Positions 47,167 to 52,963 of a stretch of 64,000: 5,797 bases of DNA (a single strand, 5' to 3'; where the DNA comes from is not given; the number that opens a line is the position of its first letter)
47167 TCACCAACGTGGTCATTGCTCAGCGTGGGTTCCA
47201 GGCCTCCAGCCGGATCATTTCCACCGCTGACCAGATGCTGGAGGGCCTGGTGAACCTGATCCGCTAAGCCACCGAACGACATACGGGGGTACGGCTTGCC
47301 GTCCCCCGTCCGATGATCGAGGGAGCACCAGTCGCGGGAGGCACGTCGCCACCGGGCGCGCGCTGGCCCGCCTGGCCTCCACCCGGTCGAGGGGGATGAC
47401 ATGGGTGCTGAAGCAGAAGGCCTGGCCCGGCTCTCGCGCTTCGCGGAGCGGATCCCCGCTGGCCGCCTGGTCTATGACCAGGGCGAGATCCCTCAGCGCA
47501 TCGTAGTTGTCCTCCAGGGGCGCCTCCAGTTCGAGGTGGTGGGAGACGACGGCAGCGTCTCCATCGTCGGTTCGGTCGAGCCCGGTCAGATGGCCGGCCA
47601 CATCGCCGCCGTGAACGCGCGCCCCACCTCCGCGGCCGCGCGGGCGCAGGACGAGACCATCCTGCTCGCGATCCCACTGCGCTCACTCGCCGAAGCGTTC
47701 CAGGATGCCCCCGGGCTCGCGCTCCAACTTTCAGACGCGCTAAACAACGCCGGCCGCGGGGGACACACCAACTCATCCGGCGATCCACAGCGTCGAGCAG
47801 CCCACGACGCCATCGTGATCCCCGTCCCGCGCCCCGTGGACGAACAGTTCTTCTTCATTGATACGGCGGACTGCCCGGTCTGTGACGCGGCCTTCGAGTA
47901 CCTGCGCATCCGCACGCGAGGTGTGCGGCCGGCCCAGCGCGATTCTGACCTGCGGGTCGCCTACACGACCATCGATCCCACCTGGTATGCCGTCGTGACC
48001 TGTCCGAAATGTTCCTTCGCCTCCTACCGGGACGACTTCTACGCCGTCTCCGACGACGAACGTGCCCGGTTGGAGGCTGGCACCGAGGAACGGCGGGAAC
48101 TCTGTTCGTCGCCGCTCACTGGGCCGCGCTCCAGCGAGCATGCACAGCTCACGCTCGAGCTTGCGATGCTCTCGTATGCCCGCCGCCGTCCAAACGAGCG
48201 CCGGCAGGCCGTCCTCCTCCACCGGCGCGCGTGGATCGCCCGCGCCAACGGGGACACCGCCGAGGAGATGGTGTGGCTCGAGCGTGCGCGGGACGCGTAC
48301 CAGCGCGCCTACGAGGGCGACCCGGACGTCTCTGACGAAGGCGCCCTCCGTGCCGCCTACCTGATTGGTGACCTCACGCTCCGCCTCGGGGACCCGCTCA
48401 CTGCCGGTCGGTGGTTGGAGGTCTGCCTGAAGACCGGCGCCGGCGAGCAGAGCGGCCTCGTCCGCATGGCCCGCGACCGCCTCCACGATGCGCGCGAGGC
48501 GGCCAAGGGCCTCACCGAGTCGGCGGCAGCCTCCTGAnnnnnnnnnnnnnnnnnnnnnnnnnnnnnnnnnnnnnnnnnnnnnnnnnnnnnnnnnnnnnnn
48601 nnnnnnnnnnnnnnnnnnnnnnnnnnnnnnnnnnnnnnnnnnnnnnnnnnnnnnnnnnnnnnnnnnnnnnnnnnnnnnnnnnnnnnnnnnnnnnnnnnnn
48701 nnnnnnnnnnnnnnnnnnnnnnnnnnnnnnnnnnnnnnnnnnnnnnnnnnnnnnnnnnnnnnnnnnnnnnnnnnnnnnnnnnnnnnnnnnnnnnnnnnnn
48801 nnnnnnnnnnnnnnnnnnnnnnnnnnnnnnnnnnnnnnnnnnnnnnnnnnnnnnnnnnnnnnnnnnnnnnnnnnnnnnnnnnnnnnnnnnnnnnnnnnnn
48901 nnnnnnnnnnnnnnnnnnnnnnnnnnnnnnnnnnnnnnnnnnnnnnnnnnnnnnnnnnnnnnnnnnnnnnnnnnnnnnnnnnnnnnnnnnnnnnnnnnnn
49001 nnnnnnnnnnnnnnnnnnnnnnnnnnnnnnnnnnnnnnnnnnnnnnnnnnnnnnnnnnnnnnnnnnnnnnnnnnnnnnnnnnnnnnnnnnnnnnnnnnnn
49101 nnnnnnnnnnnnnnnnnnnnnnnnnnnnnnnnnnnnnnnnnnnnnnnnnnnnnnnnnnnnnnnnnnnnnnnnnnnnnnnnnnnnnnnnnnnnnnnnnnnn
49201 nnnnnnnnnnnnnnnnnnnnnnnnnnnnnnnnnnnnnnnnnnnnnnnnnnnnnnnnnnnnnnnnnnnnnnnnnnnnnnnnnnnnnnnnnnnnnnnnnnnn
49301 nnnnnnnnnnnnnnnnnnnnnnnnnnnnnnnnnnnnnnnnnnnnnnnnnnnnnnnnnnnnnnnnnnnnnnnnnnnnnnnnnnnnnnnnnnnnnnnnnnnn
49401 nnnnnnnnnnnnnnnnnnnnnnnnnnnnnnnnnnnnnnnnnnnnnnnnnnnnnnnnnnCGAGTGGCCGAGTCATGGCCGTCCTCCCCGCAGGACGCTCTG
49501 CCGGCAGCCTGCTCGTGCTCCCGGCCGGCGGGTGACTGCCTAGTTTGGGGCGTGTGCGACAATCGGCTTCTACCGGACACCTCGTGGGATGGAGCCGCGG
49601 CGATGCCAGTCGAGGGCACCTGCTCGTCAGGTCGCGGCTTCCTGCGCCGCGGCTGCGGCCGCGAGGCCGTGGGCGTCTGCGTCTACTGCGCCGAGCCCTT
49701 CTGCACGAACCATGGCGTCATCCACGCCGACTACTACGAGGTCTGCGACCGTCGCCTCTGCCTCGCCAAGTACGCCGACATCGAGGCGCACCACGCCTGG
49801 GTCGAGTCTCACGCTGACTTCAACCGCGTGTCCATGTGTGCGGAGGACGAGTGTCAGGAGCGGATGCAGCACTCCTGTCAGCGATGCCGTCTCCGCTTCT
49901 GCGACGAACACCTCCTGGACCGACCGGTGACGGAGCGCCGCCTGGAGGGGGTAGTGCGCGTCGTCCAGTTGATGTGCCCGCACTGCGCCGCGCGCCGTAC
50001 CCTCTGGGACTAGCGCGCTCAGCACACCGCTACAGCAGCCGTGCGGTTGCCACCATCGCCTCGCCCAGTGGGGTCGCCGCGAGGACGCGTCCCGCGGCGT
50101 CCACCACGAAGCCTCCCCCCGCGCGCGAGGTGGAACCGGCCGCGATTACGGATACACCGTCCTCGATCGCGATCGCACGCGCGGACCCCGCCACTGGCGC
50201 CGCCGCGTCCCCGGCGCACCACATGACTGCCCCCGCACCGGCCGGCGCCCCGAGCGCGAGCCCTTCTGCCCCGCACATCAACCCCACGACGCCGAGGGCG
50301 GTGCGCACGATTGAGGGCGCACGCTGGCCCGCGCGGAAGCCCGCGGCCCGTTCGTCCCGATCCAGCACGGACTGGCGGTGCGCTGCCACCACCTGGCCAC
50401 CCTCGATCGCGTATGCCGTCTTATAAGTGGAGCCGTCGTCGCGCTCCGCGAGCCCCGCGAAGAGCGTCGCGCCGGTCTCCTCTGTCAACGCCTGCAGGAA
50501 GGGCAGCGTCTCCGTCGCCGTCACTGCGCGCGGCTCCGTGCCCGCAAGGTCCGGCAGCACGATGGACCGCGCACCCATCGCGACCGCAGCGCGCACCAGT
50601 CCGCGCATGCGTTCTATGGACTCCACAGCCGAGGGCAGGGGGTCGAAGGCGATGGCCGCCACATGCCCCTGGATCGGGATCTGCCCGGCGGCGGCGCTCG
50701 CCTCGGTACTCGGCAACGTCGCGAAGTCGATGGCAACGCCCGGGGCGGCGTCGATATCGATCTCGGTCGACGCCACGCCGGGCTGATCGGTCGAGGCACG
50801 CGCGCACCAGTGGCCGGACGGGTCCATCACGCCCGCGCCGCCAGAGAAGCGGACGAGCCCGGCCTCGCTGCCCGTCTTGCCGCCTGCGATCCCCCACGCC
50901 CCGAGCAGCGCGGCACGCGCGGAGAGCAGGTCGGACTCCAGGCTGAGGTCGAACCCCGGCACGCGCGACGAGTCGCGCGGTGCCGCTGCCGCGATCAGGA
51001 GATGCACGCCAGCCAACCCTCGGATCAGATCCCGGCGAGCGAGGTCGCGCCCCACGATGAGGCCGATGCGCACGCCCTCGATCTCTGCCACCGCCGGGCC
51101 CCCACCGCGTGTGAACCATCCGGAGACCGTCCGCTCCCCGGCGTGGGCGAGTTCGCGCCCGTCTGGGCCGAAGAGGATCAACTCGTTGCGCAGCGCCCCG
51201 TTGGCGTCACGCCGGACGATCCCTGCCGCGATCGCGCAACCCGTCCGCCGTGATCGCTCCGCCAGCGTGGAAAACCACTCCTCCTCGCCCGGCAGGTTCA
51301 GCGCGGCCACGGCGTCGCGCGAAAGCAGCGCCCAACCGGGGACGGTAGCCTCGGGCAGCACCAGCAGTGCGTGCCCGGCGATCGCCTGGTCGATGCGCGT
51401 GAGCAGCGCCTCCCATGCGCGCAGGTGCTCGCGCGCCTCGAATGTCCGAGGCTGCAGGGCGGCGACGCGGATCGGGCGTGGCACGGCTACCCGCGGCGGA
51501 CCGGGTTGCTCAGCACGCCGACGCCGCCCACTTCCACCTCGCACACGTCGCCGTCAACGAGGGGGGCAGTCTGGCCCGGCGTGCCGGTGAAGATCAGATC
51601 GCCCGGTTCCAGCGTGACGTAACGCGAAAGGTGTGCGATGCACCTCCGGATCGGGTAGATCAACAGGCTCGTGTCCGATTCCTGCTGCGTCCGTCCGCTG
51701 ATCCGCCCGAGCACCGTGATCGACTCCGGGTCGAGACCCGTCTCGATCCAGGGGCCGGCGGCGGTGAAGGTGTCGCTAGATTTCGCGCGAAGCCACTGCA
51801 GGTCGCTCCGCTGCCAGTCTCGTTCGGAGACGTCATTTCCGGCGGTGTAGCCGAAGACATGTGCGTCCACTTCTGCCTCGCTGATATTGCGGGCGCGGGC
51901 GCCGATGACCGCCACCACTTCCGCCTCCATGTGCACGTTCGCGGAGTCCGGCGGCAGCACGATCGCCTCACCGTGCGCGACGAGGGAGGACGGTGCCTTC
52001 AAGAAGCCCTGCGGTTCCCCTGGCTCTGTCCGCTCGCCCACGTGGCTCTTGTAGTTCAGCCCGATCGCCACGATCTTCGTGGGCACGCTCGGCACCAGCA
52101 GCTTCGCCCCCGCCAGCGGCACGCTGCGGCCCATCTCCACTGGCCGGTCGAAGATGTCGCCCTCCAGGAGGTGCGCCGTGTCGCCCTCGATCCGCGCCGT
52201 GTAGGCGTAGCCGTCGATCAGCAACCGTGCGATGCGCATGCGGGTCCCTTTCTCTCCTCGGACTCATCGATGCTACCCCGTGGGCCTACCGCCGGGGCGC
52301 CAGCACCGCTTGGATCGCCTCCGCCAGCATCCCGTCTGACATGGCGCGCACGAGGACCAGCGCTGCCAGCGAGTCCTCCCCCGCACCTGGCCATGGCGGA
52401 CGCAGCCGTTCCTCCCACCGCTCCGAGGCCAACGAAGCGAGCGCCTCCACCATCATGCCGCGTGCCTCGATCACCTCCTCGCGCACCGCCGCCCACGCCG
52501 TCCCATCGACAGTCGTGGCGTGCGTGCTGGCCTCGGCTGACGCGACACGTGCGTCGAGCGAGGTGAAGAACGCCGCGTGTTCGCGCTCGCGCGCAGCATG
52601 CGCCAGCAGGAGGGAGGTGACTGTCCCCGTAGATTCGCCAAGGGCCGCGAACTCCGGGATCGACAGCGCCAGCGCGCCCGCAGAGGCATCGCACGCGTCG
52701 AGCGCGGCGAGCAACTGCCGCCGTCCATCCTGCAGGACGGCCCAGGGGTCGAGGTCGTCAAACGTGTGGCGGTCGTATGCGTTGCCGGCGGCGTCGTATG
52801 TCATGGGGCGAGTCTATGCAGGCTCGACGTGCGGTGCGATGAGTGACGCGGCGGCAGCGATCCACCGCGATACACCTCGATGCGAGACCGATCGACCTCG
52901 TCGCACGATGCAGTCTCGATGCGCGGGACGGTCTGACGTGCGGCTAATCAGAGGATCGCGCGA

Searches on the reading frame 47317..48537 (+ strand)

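Call 13: search_protein_families(library=pfam, proteins=[window:47317-48537:+])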
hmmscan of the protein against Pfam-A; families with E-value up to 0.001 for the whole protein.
window:47317-48537:+ (406 aa): 2 families
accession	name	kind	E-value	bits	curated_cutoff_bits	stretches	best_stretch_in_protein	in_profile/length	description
PF09986.15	DUF2225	-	1.4e-39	136.5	21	1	183-390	5-212/214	Uncharacterized protein conserved in bacteria (DUF2225)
PF00027.35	cNMP_binding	-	5.7e-14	52.3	27.5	1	45-129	3-87/89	Cyclic nucleotide-binding domain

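Call 75: search_protein_families(library=ncbifam, max_evalue=0.01, proteins=[window:47317-48537:+])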
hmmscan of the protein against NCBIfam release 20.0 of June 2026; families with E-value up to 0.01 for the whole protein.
window:47317-48537:+ (406 aa): 4 families
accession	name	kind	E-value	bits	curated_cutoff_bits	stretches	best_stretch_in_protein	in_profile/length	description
NF041163.2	encap_f2b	equivalog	1.1e-05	24.7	400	1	44-155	98-208/450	family 2B encapsulin nanocompartment shell protein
TIGR03896.1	cyc_nuc_ocin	subfamily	1.3e-05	24.7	161.05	1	44-135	164-255/317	bacteriocin-type transport-associated protein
NF058543.1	ActPatMycb56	equivalog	0.00011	21.2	460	1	45-113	23-90/317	acetyltransferase Pat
NF050815.1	TransActFtrBCaul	equivalog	0.00057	19.2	300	1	30-143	19-133/251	transcriptional activator FtrB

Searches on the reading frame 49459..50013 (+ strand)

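Call 13: search_protein_families(library=pfam, proteins=[window:49459-50013:+])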
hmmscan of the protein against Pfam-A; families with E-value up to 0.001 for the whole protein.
window:49459-50013:+ (184 aa): 0 families

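Call 31: search_protein_families(library=pfam, max_evalue=1, proteins=[window:49459-50013:+])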
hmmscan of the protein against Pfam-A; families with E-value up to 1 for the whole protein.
window:49459-50013:+ (184 aa): 5 families
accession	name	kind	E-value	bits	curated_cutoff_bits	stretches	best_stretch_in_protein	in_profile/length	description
PF17982.7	C5HCH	-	0.0093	16.6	26.3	1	66-86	7-27/50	NSD Cys-His rich domain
PF09947.15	DUF2180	-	0.048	14.3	22.2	1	63-87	8-32/68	Uncharacterized protein conserved in archaea (DUF2180)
PF23499.1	YnfU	-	0.089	13.1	27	1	158-177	26-45/49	YnfU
PF01428.23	zf-AN1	-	0.15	12.6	27.9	2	127-153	1-29/40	AN1-like Zinc finger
PF04236.20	Transp_Tc5_C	-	0.39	11.6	27.4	2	64-90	33-59/63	Tc5 transposase C-terminal domain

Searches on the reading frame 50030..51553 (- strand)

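Call 14: search_protein_families(library=pfam, proteins=[window:50030-51553:-])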
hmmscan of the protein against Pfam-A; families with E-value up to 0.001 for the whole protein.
window:50030-51553:- (507 aa): 1 family
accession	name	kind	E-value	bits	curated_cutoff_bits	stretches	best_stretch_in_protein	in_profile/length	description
PF00795.27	CN_hydrolase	-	3.6e-26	92.5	23.2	2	29-268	1-249/256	Carbon-nitrogen hydrolase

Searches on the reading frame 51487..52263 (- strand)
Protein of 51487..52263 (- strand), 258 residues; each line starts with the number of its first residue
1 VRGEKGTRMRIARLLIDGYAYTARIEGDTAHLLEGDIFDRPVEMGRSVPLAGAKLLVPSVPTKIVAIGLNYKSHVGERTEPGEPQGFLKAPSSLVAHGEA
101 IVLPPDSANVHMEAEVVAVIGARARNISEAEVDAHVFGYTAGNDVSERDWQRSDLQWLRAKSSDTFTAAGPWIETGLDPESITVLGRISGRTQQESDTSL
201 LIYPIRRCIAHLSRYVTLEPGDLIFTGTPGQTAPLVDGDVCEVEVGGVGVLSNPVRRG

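Call 14: search_protein_families(library=pfam, proteins=[window:51487-52263:-])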
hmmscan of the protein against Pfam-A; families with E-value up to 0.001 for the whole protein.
window:51487-52263:- (258 aa): 2 families
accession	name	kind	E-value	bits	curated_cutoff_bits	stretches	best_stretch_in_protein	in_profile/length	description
PF01557.24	FAA_hydrolase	-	7.2e-59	199.5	23.9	1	63-256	1-214/214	Fumarylacetoacetate (FAA) hydrolase C-terminal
PF10370.14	Rv2993c-like_N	-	9.6e-10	39.7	21.3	1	9-58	1-50/50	Rv2993c-like, N-terminal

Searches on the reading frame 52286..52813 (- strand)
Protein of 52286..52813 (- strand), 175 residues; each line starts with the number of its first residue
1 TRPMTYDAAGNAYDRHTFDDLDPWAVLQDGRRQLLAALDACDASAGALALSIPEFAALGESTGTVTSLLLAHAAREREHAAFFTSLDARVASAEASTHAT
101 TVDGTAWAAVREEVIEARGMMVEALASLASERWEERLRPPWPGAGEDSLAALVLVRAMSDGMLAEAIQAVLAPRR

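Call 14: search_protein_families(library=pfam, proteins=[window:52286-52813:-])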
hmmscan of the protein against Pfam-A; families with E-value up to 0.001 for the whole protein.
window:52286-52813:- (175 aa): 0 families

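Call 31: search_protein_families(library=pfam, max_evalue=1, proteins=[window:52286-52813:-])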
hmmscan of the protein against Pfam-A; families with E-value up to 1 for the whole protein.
window:52286-52813:- (175 aa): 1 family
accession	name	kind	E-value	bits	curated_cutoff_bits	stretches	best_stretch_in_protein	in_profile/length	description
PF12867.12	DinB_2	-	0.0021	18.9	24.8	1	70-154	47-115/128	DinB superfamily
